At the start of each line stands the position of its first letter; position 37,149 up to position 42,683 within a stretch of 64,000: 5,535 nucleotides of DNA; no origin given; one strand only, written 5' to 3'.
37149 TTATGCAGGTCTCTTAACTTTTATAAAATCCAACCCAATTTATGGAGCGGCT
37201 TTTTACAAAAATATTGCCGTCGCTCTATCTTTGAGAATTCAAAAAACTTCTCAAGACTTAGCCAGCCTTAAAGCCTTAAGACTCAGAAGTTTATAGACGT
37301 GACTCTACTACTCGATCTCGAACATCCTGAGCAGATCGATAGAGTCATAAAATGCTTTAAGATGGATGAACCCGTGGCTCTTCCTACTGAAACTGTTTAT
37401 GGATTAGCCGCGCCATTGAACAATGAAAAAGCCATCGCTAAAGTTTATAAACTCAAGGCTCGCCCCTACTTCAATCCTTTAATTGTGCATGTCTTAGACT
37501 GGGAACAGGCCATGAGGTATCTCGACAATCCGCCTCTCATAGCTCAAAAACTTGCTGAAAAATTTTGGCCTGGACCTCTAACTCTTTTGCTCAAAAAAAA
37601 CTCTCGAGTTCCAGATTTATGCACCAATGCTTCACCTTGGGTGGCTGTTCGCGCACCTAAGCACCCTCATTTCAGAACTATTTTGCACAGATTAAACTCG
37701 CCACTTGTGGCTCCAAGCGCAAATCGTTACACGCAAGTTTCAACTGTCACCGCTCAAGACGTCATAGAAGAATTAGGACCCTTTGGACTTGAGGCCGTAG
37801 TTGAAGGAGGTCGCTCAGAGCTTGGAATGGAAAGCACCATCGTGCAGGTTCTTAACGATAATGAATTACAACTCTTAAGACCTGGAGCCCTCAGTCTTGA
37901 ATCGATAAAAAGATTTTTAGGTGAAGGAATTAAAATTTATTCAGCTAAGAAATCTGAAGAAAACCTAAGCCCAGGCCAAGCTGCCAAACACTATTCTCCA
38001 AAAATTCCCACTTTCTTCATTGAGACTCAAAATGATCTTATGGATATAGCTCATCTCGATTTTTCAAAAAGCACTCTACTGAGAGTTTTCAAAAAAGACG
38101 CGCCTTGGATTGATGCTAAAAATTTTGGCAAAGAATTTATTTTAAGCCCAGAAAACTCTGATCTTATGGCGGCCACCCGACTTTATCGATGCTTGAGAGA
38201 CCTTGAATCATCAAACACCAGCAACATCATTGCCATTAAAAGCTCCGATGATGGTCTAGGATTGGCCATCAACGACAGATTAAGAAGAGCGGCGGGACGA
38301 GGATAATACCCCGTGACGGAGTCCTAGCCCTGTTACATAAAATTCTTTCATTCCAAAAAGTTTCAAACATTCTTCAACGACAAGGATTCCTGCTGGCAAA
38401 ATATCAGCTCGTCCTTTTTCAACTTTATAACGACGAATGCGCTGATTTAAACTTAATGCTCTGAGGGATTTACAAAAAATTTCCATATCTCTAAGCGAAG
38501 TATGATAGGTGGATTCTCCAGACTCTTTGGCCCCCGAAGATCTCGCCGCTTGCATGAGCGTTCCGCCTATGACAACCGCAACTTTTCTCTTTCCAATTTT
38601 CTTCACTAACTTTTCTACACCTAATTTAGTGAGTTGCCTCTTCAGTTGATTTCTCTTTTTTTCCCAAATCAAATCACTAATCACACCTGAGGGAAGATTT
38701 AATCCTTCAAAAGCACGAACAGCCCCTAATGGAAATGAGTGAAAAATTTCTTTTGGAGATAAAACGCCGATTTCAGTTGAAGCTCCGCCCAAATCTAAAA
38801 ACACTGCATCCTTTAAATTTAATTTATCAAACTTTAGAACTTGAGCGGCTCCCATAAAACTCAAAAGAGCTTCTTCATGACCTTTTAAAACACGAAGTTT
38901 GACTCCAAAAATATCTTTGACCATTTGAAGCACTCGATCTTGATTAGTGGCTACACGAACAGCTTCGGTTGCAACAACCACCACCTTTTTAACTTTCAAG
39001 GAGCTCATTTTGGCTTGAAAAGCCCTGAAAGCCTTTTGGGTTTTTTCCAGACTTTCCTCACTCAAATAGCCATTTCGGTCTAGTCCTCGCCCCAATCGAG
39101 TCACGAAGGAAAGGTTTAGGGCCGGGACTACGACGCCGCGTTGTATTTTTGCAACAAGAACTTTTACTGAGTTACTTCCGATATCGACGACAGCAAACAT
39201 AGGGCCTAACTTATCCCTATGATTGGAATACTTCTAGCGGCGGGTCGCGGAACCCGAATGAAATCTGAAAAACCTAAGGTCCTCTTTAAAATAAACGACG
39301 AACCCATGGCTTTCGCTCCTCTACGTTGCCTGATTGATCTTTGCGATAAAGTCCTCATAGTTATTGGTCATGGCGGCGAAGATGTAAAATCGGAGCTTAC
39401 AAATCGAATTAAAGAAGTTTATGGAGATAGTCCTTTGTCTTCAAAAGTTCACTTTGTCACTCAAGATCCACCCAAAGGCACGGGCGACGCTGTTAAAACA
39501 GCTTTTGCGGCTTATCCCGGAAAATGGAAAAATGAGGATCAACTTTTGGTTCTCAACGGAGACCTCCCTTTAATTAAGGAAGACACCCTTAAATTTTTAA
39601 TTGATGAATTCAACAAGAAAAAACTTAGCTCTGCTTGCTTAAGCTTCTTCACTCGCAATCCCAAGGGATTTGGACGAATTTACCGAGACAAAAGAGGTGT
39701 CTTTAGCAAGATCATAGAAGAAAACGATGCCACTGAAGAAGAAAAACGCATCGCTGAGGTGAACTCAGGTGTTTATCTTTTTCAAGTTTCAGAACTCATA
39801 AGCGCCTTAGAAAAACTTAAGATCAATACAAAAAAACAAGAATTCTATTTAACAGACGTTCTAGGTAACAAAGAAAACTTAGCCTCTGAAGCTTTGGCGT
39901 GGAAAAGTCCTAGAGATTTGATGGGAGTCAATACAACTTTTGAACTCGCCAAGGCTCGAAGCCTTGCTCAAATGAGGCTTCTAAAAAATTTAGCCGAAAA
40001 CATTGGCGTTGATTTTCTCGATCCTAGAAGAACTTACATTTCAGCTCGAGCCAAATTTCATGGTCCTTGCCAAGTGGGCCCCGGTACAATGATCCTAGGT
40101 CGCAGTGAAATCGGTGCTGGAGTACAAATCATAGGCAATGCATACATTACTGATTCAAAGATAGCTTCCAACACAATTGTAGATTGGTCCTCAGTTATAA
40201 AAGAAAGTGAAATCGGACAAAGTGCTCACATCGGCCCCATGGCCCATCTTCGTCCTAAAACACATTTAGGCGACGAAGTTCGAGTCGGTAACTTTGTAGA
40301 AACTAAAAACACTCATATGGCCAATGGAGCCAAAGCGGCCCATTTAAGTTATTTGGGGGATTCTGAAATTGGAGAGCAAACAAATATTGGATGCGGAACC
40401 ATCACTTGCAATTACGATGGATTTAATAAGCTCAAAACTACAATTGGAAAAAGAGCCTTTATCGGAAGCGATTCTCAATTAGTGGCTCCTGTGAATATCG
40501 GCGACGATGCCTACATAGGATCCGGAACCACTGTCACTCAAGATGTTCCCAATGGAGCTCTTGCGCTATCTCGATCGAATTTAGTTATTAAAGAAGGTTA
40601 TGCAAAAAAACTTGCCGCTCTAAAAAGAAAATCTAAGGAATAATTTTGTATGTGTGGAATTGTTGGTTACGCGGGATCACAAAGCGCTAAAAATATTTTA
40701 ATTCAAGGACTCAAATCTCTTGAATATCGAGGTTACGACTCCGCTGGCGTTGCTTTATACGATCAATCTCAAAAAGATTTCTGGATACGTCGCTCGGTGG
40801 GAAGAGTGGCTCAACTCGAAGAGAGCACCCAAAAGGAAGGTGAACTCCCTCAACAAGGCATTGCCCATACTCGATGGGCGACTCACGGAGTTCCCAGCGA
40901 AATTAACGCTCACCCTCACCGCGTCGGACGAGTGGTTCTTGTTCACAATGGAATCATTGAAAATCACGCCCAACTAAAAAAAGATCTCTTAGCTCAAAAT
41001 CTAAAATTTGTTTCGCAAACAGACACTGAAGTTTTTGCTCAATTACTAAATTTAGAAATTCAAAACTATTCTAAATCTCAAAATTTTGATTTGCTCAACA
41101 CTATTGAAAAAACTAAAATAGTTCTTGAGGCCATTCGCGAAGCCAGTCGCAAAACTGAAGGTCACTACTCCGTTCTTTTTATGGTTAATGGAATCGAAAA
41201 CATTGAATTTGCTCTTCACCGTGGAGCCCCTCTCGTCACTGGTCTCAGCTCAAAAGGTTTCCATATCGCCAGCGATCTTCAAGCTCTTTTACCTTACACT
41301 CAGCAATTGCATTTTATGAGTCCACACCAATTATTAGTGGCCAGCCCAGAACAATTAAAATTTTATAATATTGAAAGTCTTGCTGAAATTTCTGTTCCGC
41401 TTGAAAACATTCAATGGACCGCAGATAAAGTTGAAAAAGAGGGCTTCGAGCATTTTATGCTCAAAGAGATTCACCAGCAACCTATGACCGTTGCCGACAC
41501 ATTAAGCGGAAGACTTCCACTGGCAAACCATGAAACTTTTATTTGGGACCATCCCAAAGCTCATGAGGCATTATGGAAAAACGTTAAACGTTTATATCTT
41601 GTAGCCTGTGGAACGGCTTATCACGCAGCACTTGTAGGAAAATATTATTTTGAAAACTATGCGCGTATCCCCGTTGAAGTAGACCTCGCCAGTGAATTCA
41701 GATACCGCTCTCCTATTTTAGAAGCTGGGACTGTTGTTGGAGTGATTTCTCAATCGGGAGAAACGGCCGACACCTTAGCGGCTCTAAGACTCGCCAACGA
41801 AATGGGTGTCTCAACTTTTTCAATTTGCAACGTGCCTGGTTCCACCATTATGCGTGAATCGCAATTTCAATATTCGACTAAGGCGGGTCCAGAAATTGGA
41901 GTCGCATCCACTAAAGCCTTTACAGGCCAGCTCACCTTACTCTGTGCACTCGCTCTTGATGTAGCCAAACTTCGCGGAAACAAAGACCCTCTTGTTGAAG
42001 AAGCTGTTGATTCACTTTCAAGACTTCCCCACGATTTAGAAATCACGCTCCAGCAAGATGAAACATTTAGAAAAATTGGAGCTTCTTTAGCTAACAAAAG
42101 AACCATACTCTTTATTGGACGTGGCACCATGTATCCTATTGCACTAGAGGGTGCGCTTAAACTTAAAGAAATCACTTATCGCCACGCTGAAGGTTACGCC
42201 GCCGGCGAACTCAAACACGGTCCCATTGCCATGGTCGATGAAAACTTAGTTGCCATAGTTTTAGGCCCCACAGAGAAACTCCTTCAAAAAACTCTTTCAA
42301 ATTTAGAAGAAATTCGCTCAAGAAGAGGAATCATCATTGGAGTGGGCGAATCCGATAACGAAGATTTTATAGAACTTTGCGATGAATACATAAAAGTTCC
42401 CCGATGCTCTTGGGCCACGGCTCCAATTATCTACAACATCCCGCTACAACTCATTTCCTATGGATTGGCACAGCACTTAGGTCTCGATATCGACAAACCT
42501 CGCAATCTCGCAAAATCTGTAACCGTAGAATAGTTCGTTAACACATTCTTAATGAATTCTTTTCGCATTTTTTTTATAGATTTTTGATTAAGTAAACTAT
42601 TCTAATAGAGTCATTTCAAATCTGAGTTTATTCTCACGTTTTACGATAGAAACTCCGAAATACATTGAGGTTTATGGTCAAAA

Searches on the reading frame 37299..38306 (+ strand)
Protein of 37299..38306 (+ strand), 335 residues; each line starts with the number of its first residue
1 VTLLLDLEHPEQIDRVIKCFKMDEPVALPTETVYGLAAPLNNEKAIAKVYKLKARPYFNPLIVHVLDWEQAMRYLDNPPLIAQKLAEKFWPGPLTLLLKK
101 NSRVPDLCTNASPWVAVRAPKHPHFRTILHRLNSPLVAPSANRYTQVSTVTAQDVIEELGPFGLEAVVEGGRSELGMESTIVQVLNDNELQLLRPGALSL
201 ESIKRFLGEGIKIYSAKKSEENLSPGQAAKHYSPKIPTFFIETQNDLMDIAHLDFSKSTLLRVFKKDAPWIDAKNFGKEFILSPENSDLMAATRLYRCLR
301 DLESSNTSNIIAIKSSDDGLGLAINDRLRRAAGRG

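Call 56: search_protein_families(library=pfam, proteins=[window:37299-38306:+], max_evalue=0.0001)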
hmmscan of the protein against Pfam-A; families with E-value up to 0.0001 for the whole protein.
window:37299-38306:+ (335 aa): 2 families
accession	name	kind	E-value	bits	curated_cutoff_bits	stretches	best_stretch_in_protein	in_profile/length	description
PF01300.24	Sua5_yciO_yrdC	-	3.6e-48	163.9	25.1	1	21-196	4-178/178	Telomere recombination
PF03481.19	Sua5_C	-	2.8e-19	70.5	22.9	1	199-333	2-136/136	Threonylcarbamoyl-AMP synthase, C-terminal domain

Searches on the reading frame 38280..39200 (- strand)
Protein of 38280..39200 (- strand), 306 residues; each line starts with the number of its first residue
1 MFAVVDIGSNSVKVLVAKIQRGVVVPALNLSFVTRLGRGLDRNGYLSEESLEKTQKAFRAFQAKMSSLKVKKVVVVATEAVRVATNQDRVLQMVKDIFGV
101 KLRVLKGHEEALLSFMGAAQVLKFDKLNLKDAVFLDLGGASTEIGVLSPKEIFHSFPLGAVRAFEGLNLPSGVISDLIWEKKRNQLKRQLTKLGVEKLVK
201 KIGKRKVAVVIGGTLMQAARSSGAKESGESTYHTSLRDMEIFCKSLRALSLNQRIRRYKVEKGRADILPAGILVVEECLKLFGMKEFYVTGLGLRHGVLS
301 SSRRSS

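Call 56: search_protein_families(library=pfam, proteins=[window:38280-39200:-], max_evalue=0.0001)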
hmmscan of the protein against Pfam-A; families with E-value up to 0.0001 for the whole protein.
window:38280-39200:- (306 aa): 1 family
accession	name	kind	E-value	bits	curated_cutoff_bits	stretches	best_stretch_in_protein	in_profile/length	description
PF02541.22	Ppx-GppA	-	1.1e-41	143.5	27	1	16-302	2-281/285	Ppx/GppA phosphatase family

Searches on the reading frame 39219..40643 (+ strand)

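Call 56: search_protein_families(library=pfam, proteins=[window:39219-40643:+], max_evalue=0.0001)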
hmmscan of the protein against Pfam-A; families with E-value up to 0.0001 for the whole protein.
window:39219-40643:+ (474 aa): 6 families
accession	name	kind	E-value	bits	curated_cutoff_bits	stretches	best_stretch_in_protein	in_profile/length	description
PF00132.30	Hexapep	-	7e-23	79.8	27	2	407-440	2-35/36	Bacterial transferase hexapeptide (six repeats)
PF12804.13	NTP_transf_3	-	1.2e-16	61.7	27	1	3-143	1-123/160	MobA-like NTP transferase domain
PF00483.29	NTP_transferase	-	3.9e-12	46.7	21.2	1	3-208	2-200/245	Nucleotidyl transferase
PF25084.1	LbH_EIF2B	-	2.1e-09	37.8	54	1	284-360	28-103/105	EIF2B subunit epsilon LbH domain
PF14602.12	Hexapep_2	-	2.1e-06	27.8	27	1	407-441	2-34/34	Hexapeptide repeat of succinyl-transferase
PF01128.25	IspD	-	7.8e-06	26.2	27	1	2-63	2-65/221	2-C-methyl-D-erythritol 4-phosphate cytidylyltransferase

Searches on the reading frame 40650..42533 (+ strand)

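Call 56: search_protein_families(library=pfam, proteins=[window:40650-42533:+], max_evalue=0.0001)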
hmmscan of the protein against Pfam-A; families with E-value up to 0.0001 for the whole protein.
window:40650-42533:+ (627 aa): 3 families
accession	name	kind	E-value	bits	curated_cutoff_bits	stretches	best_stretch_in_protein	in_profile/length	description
PF01380.27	SIS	-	1.4e-52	177.4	25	2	311-435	4-129/131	SIS domain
PF13522.11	GATase_6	-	4.7e-14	53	27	1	69-138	12-78/130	Glutamine amidotransferase domain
PF13537.11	GATase_7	-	7.6e-09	36.1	25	1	92-142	21-65/123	Glutamine amidotransferase domain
